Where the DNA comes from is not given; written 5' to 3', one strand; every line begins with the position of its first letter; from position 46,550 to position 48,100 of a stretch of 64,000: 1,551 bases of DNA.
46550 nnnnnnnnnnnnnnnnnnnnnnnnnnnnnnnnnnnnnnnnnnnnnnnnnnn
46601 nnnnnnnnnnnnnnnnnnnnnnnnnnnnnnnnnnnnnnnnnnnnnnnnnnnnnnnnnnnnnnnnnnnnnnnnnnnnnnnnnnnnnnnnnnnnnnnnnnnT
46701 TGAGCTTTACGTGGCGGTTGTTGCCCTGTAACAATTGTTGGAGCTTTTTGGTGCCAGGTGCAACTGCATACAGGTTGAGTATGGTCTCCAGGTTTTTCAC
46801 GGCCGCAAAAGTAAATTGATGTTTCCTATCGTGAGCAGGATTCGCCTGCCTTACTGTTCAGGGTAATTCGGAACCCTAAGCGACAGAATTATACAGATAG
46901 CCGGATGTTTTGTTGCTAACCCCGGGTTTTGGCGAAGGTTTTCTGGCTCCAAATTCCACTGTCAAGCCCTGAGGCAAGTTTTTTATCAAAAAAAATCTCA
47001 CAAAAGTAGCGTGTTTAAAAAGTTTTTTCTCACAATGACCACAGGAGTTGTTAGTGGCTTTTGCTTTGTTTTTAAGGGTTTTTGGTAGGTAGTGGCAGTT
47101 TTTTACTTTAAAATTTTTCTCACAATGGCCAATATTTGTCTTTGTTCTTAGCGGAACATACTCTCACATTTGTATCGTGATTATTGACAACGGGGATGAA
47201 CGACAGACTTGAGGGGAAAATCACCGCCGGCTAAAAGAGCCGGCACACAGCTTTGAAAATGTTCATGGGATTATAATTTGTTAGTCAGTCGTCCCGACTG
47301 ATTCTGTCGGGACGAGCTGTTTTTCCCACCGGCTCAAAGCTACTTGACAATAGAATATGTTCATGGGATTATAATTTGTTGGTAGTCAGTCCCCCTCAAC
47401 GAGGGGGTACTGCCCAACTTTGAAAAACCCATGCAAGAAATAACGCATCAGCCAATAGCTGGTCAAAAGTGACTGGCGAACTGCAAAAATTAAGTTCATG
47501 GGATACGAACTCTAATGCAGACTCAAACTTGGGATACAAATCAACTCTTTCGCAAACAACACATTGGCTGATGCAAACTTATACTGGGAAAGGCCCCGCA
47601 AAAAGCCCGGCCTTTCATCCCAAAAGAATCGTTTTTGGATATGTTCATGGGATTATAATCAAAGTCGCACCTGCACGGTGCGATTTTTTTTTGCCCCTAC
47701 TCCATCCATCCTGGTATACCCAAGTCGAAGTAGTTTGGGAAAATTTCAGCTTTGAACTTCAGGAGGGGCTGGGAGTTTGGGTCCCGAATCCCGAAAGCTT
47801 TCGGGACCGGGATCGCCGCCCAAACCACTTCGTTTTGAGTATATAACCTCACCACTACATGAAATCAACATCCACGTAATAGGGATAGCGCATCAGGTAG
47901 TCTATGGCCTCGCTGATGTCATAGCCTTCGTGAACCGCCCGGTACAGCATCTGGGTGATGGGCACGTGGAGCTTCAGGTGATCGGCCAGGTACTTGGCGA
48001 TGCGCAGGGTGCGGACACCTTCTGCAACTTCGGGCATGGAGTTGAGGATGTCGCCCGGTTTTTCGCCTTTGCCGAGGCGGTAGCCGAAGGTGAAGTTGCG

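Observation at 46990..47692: Gene-free ~1 kb between mfd and gpsA carries four copies of a conserved box, each followed by a different GC hairpin: candidate tandem small-RNA or regulatory array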

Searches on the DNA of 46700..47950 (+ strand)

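Call 10: search_rna_families(source=window, start=46700, end=47950, threshold=evalue, max_evalue=10)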
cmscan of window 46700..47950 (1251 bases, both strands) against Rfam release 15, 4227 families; matches with E-value up to 10: 5.
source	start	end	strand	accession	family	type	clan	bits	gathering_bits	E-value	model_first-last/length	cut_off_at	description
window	47611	47694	+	RF00506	Thr_leader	Cis-reg; leader;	-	16.8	55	3.5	1-118/118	no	Threonine operon leader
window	47217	47251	-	RF01839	eeev_FSE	Cis-reg; frameshift_element;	-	15.9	80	4.3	1-73/73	no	eastern equine encephalitis ribosomal frameshift element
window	47735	47828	-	RF02058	STnc400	Gene;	-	15.1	80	8.7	1-125/125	no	Gammaproteobacterial sRNA STnc400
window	47071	47176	-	RF01932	bxd_4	Gene; lncRNA;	-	14.6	40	9.7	1-106/106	no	Bithoraxoid conserved region 4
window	47588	47692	-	RF02421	Bp1_684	Gene; sRNA;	-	13.1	44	7.6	1-113/113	no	Burkholderia sRNA Bp1_Cand684_SIPHT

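Call 55: build_rna_model(alignment_id=A5, structure=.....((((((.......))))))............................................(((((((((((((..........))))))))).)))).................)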
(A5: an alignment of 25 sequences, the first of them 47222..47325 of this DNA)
Model R1 built from alignment A5 (25 sequences, 122 columns); structure: as given.
model positions 111; base pairs 19; branch points 1; effective number of sequences 3.09; information 0.59 bits per position. Calibrated on 0.2 Mb of random sequence (short: E-values are rough).
structure used (alignment columns):
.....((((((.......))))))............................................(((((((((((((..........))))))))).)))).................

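Call 57: search_with_rna_model(model_id=R1, sources=[window, L015, L016, L017, L018, L019, L020, L021, L022, L023, L024, L025, L026, L027, L028, L029, L030, L031, L032, L033, L034, L035, L036, L037, L038, L039, L040, L041, L042, L043, L044, L045, L046, L047, L048, L049, L050, L051, L052, L053, L054, L055, L056, L057, L058, L059, L060, L061, L062, L063, L064, L065, L066, L067, L068, L069, L070, L071, L072, L073, L074, L075, L076, L077, L078, L079, L080, L081, L082, L083, L084, L085, L086, L087, L088, L089, L090, L091, L092, L093, L094, L095, L096, L097, L098, L099, L100, L101, L102, L103, L104, L105, L106, L107, L108, L109, L111, L112, L113], max_evalue=0.001, make_alignment=true)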
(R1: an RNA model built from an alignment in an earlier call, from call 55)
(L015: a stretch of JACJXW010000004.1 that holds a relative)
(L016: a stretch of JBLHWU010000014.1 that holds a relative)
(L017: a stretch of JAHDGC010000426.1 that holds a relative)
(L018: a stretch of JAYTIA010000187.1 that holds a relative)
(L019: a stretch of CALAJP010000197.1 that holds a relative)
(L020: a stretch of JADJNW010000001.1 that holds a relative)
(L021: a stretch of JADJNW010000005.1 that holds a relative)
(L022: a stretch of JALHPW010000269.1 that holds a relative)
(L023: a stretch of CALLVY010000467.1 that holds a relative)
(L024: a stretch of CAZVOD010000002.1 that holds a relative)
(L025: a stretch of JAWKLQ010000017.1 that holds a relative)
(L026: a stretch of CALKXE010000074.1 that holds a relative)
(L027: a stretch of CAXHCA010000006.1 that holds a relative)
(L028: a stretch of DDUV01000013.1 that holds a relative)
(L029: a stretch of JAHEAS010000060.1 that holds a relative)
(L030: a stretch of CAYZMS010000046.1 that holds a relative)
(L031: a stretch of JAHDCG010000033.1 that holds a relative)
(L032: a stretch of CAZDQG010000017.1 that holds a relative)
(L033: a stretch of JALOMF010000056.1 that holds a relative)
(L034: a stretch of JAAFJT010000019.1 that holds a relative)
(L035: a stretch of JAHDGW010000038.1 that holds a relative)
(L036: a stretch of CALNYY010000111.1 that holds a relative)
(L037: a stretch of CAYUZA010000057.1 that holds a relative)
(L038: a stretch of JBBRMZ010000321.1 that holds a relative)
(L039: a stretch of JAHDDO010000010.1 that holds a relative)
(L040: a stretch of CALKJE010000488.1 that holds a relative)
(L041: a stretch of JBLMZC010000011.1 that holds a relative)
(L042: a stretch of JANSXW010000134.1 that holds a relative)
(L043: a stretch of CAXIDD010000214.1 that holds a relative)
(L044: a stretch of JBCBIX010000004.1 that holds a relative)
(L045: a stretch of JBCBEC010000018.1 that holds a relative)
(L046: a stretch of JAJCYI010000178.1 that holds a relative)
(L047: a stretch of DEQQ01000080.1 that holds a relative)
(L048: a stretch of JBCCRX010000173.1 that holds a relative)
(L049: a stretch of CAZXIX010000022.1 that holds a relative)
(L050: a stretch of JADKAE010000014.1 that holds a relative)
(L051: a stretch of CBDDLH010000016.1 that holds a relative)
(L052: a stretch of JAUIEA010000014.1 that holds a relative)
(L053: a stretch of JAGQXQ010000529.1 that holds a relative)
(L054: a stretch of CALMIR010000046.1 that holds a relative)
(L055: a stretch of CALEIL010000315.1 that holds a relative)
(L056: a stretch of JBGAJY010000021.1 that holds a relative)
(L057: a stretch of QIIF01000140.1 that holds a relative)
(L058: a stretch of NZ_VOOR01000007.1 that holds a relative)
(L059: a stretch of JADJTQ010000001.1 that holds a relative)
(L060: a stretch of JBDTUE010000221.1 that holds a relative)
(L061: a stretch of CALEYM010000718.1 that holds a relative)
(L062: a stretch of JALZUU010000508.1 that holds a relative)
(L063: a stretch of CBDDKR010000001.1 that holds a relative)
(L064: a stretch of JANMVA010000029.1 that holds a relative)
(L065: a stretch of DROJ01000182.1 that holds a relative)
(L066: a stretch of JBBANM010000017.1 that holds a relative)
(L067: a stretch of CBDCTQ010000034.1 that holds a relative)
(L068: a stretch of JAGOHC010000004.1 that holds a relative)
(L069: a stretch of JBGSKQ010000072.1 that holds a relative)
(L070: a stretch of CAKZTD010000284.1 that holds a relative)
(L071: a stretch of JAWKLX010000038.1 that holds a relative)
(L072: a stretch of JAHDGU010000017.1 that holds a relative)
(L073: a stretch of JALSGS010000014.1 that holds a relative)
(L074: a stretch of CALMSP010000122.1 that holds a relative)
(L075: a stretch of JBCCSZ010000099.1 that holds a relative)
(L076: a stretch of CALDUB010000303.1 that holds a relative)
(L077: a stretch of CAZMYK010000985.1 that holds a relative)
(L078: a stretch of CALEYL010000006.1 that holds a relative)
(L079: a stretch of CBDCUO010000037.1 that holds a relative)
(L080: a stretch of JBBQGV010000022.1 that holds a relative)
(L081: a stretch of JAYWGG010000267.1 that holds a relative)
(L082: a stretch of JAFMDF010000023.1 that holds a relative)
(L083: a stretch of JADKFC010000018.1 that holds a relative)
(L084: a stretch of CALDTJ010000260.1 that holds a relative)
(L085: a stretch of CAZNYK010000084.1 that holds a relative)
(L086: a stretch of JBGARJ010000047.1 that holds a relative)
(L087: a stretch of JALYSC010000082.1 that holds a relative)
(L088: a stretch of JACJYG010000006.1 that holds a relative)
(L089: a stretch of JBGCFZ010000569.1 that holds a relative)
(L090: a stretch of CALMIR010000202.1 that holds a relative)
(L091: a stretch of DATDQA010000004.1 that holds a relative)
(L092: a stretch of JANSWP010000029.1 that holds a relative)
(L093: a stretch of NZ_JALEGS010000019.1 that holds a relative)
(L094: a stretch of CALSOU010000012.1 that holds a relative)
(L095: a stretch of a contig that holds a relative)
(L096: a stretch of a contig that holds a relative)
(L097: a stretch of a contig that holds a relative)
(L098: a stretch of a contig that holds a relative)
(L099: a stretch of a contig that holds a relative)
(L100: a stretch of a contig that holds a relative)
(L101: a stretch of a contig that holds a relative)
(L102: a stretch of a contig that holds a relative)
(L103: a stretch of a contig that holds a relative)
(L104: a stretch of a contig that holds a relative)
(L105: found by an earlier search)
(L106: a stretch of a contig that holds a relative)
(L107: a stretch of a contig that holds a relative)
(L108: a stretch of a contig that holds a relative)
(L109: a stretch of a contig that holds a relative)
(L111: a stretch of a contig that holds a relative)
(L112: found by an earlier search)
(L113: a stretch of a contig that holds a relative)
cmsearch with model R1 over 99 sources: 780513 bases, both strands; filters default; matches with E-value up to 0.001: 169.
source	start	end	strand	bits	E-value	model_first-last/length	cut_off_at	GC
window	47221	47329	+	104.5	3.5e-23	1-111/111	no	0.49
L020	6274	6384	-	103.5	6.2e-23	1-111/111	no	0.41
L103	2106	2215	-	100.5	3.7e-22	1-111/111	no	0.37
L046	919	1026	-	100.5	3.8e-22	1-111/111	no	0.42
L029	4967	5077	+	99.3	7.8e-22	1-111/111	no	0.45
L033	6519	6630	+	99.2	8.3e-22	1-111/111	no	0.42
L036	4012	4118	-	95.7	6.4e-21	1-111/111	no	0.45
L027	1152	1268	-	92.6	4.1e-20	1-111/111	no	0.32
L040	3174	3284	+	90.7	1.2e-19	1-111/111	no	0.39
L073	6474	6587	+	88.3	5.2e-19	1-111/111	no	0.42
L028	5585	5696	-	85.9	2.1e-18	1-111/111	no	0.45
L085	3951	4066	-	84.5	4.9e-18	1-111/111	no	0.41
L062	6178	6287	+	83.9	7.1e-18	1-111/111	no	0.36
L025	7485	7596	+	83.4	9.8e-18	1-111/111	no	0.4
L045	6560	6672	-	80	7.3e-17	1-111/111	no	0.39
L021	2673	2785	+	79.9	7.5e-17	1-111/111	no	0.35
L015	800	904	+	78.6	1.7e-16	1-111/111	no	0.49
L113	1391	1501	-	75.6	9.7e-16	1-111/111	no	0.41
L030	4060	4166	+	75.2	1.2e-15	1-111/111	no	0.38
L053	2605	2714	-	74.7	1.7e-15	1-111/111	no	0.37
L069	2332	2441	-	71.1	1.4e-14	1-111/111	no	0.4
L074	212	325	-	70.8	1.7e-14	1-111/111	no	0.39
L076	567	676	+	70.3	2.3e-14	1-111/111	no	0.31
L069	2499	2597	-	68.9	5.2e-14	1-111/111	no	0.41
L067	4698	4803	+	68.3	7.4e-14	1-111/111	no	0.39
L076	907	1007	+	68.1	8.4e-14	1-111/111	no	0.3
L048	933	1040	-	67.3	1.4e-13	1-111/111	no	0.32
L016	5428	5525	-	67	1.6e-13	1-111/111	no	0.34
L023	4606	4723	+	67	1.7e-13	1-111/111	no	0.33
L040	3363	3469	+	66.7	1.9e-13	1-111/111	no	0.37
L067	4550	4656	+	66.6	2.1e-13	1-111/111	no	0.4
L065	1442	1543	-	66.3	2.5e-13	1-111/111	no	0.39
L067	4858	4964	+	66.3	2.5e-13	1-111/111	no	0.41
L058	1949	2053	-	65.7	3.5e-13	1-111/111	no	0.43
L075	1964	2065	+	64.8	5.9e-13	1-111/111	no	0.41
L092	6770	6877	+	64.8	6.2e-13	1-111/111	no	0.37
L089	6962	7070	-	64.6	6.8e-13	1-111/111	no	0.42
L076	789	892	+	64.1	9.1e-13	1-111/111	no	0.32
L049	7671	7772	+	63.8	1.1e-12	1-111/111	no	0.44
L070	264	370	-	63.8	1.1e-12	1-111/111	no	0.4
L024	3032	3137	-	63.7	1.2e-12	1-111/111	no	0.35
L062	6366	6470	+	63.6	1.2e-12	1-111/111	no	0.32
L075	1789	1894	+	62.5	2.3e-12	1-111/111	no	0.35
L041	922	1022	-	61.8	3.6e-12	1-111/111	no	0.26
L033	6640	6745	+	61.7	3.9e-12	1-111/111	no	0.38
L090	1110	1213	+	61.6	3.9e-12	1-111/111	no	0.39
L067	5019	5125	+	61.2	5.2e-12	1-111/111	no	0.44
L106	116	219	+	61.1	5.5e-12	1-111/111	no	0.38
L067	5201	5316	+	61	5.8e-12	1-111/111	no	0.41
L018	4615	4723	+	60.7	6.9e-12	1-111/111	no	0.36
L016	5585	5687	-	59.4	1.5e-11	1-111/111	no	0.29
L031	719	821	+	58.6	2.5e-11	1-111/111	no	0.31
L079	5335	5437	+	58.5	2.5e-11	1-111/111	no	0.28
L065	1645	1742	-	57.7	4.2e-11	1-111/111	no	0.43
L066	6669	6797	+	57.2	5.7e-11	1-111/111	no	0.44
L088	848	949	+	57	6.2e-11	1-111/111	no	0.34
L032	2700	2805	-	56.9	6.6e-11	1-111/111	no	0.44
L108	462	567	+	56.7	7.2e-11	1-111/111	no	0.32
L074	60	165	-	56.4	9.1e-11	1-111/111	no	0.37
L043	7709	7802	+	55.9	1.2e-10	1-111/111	no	0.39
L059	1500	1606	+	55.6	1.5e-10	1-111/111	no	0.36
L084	6496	6595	+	55.2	1.8e-10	1-111/111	no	0.3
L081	3192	3295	-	55.1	2e-10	1-111/111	no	0.34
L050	5756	5855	+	54.5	2.7e-10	1-111/111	no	0.36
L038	2715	2817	-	54.2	3.3e-10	1-111/111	no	0.28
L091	7728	7826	+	54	3.7e-10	1-111/111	no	0.44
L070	450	557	-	53.7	4.3e-10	1-111/111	no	0.28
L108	51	162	+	53.5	5.1e-10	1-111/111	no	0.37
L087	7417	7520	-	53.2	5.9e-10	1-111/111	no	0.37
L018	4768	4860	+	52.9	7e-10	1-111/111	no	0.33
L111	3080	3184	-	52.7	8e-10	1-111/111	no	0.28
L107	7840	7945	+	52.7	8.2e-10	1-111/111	no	0.39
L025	7747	7843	+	52.6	8.7e-10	1-111/111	no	0.31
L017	498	599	-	52.5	8.9e-10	1-111/111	no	0.31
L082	7885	7967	-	52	1.2e-09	23-111/111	5'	0.28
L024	2922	3023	-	51.6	1.5e-09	1-111/111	no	0.27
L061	4057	4155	-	51.5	1.6e-09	1-111/111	no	0.37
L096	6088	6192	-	51.4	1.7e-09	1-111/111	no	0.36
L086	1217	1329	+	50.8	2.4e-09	1-111/111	no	0.37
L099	2680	2783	-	50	3.9e-09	1-111/111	no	0.4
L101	75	188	+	50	3.9e-09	1-111/111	no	0.33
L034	2345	2447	+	50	4e-09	1-111/111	no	0.41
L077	1004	1102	+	49.4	5.8e-09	1-111/111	no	0.28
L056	1442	1546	+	49.1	6.8e-09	1-111/111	no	0.44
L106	1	77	+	48.9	7.8e-09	25-111/111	5'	0.36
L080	478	576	+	48.8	7.9e-09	1-111/111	no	0.37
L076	1190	1285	+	48.8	8.3e-09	1-111/111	no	0.3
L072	5392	5505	-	48.5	9.7e-09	1-111/111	no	0.35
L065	1148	1247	-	48.5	9.9e-09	1-111/111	no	0.31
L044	6082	6188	-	48.2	1.1e-08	1-111/111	no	0.36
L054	2430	2534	-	48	1.3e-08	1-111/111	no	0.49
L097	2849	2947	-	47.9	1.3e-08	1-111/111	no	0.35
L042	7168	7269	+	47.9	1.4e-08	1-111/111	no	0.37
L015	962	1061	+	47.7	1.5e-08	1-111/111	no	0.35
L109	6058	6153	-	47.4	1.9e-08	1-111/111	no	0.31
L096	6248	6349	-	47.3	1.9e-08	1-111/111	no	0.31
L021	2806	2909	+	47.1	2.2e-08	1-111/111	no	0.36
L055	7004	7109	-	47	2.4e-08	1-111/111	no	0.32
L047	3927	4031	+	46.9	2.5e-08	1-111/111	no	0.36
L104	374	478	+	46.7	2.7e-08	1-111/111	no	0.25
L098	3579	3672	+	46.5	3.2e-08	1-111/111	no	0.41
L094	741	836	-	46.4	3.3e-08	1-111/111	no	0.29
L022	270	376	-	46.1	4e-08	1-111/111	no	0.41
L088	1139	1231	+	46.1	4e-08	1-111/111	no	0.33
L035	5072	5185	-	45.7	5.2e-08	1-111/111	no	0.35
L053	2313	2406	-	45.5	5.8e-08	1-111/111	no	0.3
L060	1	102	-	45.4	6e-08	1-111/111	no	0.25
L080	164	280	+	44.9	8.2e-08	1-111/111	no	0.44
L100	1848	1950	+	44.6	9.9e-08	1-111/111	no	0.34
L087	7313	7413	-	43.7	1.7e-07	1-111/111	no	0.32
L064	880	981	-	43.7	1.7e-07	1-111/111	no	0.38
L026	7526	7624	+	43.6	1.8e-07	1-111/111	no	0.39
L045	6273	6372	-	43.5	1.9e-07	1-111/111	no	0.31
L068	5445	5559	-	43.3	2.1e-07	1-111/111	no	0.37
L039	7875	7975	+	43.2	2.3e-07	1-111/111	no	0.35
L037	7079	7177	-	43.1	2.3e-07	1-111/111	no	0.24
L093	7568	7681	+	42.8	2.8e-07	1-111/111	no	0.4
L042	6680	6793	+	42.7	3.1e-07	1-111/111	no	0.4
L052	4395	4493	+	41.4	6.7e-07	1-111/111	no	0.44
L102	4259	4351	+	41.1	8e-07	1-111/111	no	0.37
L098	3710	3774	+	40.5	1.1e-06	34-101/111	no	0.54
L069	2211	2294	-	40.4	1.2e-06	1-111/111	no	0.37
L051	5648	5737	-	40.1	1.4e-06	1-111/111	no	0.27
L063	7236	7335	-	40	1.5e-06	1-111/111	no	0.27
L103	1707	1806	-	39.4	2.2e-06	1-111/111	no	0.29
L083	2513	2606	+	39.3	2.3e-06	1-111/111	no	0.39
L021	2383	2491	+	39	2.7e-06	1-111/111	no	0.4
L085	3650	3744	-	39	2.7e-06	1-111/111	no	0.32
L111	3193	3299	-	39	2.8e-06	1-111/111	no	0.36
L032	2580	2669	-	38.9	2.9e-06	1-111/111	no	0.38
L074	517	625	-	38.6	3.4e-06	1-111/111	no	0.37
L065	1292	1387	-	38.3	4.1e-06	1-111/111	no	0.39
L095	203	297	+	38.2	4.4e-06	1-111/111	no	0.37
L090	1402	1488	+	38.1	4.6e-06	1-111/111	no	0.3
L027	849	949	-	37.9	5.4e-06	1-111/111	no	0.34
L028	5282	5369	-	37.5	6.8e-06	1-111/111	no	0.32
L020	5980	6070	-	36.6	1.2e-05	1-111/111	no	0.29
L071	7738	7825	-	36.5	1.2e-05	1-111/111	no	0.33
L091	7517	7619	+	35.7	1.9e-05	1-111/111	no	0.43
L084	6320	6396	+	35.7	2e-05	1-111/111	no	0.31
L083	2360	2472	+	35.6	2.1e-05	1-111/111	no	0.33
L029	5390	5481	+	35.4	2.3e-05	1-111/111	no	0.33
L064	774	863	-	35.2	2.6e-05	1-111/111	no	0.31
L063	7002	7102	-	35.1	2.8e-05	1-111/111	no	0.27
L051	5483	5588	-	35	2.9e-05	1-111/111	no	0.32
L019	4912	4980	-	34.9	3.2e-05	32-101/111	no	0.22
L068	5583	5693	-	34.7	3.5e-05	1-111/111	no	0.4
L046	526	620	-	34.6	3.7e-05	1-111/111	no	0.33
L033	6950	7042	+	34.1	5.2e-05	1-111/111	no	0.32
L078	4011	4116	-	34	5.4e-05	1-111/111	no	0.38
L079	5195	5301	+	33.6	6.7e-05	1-111/111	no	0.35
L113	1000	1086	-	33.6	6.7e-05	1-111/111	no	0.32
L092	6644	6747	+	33.5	7.3e-05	1-111/111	no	0.32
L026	7352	7451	+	33.4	7.7e-05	1-111/111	no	0.27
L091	7418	7511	+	33.1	9.3e-05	1-111/111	no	0.44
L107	7603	7705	+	33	9.7e-05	1-111/111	no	0.33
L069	2054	2147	-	33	9.9e-05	1-111/111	no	0.28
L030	4209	4310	+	32.9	0.0001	1-111/111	no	0.38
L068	5328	5421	-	32.7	0.00011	1-111/111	no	0.3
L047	4058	4149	+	32.5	0.00013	1-111/111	no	0.36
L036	3634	3724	-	32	0.00017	1-111/111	no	0.36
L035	4899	4992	-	31.1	0.00031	1-111/111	no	0.36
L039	7722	7814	+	30.7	0.00037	1-111/111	no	0.34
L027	1030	1114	-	30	0.00059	1-111/111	no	0.36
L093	7917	7993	+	29.8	0.00064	1-111/111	no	0.34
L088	968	1046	+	29.7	0.00068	1-111/111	no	0.38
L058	1791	1882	-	29.3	0.00089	1-111/111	no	0.37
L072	5525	5619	-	29.2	0.00094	1-111/111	no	0.42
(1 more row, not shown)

Alignment A6: 150 matches aligned to the model, 231 columns, each read 5' to 3' on its own strand. Consensus structure (alignment columns), stored with it:
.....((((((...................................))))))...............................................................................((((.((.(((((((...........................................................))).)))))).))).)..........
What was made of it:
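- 169 modules were found in 99 sources (call 57).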

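Call 67: search_with_rna_model(model_id=R1, sources=[L135, L136, L137, L138, L139, L140, L003, L005, L006, L009, L011, L013, L014], max_evalue=0.01)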
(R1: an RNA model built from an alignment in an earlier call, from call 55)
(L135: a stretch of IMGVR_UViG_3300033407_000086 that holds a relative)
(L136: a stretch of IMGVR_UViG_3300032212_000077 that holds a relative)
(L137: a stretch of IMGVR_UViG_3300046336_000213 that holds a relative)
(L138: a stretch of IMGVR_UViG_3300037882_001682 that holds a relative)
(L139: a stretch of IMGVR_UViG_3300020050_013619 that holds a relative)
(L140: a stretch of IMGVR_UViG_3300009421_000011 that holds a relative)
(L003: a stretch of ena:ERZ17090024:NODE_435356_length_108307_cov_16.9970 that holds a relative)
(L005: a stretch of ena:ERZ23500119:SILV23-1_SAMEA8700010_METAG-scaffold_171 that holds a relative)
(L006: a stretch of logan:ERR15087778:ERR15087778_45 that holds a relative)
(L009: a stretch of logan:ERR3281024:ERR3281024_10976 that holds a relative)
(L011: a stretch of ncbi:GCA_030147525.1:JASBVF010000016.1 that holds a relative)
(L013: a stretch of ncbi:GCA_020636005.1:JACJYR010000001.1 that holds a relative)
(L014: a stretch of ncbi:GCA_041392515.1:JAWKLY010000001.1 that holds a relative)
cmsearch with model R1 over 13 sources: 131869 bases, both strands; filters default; matches with E-value up to 0.01: 15.
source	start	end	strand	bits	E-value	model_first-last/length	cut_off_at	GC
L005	5361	5469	-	101.5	3.5e-23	1-111/111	no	0.5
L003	5471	5579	-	99.6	1.1e-22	1-111/111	no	0.47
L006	5545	5654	-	98.6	2e-22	1-111/111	no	0.46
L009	4498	4604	-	96.6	6.4e-22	1-111/111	no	0.52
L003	5376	5462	-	59.5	2.3e-12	1-111/111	no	0.44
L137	71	174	+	46.1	6.8e-09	1-111/111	no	0.28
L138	1982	2082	+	43.1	4e-08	1-111/111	no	0.31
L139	2290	2393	+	43.1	4.2e-08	1-111/111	no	0.38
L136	218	314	-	41.8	8.5e-08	1-111/111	no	0.36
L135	3996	4089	-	36.6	1.9e-06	1-111/111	no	0.38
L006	5176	5265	-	33.9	9.6e-06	1-111/111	no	0.4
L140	6616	6715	+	33.1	1.5e-05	1-111/111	no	0.4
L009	4149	4258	-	30.2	8.6e-05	1-111/111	no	0.49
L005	4994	5076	-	28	0.00031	1-111/111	no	0.39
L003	5100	5190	-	27.2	0.0005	1-111/111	no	0.43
